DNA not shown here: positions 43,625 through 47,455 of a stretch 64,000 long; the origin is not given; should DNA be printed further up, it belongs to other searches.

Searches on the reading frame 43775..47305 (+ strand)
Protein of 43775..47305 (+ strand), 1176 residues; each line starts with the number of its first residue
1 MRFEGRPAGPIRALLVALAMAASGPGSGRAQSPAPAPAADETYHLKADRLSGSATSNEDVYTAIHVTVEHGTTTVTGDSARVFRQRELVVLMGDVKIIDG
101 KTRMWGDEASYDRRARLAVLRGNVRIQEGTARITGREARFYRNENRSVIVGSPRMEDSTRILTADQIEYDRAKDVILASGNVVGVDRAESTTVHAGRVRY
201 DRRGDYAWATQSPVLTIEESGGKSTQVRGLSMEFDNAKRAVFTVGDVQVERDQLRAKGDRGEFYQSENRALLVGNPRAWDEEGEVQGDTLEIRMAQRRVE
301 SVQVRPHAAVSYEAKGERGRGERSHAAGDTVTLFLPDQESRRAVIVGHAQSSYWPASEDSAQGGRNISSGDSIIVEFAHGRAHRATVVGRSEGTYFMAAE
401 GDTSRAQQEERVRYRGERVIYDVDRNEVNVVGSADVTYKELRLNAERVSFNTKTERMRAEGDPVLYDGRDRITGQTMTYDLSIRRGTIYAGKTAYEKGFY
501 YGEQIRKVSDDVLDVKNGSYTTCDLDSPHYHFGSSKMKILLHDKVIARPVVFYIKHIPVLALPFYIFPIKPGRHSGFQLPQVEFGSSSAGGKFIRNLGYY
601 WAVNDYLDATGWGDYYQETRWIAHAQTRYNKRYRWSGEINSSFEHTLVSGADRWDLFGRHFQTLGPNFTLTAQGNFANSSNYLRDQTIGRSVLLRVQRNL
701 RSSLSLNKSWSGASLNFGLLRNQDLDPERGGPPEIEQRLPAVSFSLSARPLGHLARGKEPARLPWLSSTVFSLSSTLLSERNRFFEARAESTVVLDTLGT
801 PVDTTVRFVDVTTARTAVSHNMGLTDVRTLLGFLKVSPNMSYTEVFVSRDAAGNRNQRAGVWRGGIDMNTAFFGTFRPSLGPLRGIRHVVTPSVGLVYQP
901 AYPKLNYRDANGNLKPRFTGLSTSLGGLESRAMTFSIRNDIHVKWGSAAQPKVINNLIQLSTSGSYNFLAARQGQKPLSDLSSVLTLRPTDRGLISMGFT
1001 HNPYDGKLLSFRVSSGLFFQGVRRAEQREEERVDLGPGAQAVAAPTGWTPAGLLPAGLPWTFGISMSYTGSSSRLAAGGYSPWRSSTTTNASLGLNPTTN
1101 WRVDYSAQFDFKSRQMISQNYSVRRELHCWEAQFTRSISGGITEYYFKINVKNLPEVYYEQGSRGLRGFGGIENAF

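Call 43: search_protein_families(library=ncbifam, proteins=[window:43775-47305:+], max_evalue=0.001)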
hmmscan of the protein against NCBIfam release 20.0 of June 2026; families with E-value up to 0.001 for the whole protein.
window:43775-47305:+ (1176 aa): 4 families
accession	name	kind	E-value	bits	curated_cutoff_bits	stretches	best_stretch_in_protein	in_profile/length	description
TIGR03002.1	outer_YhbN_LptA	equivalog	9.5e-20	70.9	71.7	2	39-154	6-130/142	lipopolysaccharide transport periplasmic protein LptA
TIGR04409.1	LptC_YrbK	equivalog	3.7e-12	46.1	38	1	42-145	56-168/180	LPS export ABC transporter periplasmic protein LptC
NF002997.0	PRK03761.1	equivalog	2.1e-11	42.7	683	1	428-633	66-280/783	LPS assembly protein LptD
NF003358.0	PRK04423.1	equivalog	6.1e-08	31.3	944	1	510-632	157-277/799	LPS-assembly protein LptD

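Call 78: search_protein_families(library=padloc, proteins=[window:43775-47305:+], max_evalue=0.001)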
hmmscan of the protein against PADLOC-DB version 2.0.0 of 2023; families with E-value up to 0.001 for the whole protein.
window:43775-47305:+ (1176 aa): 0 families
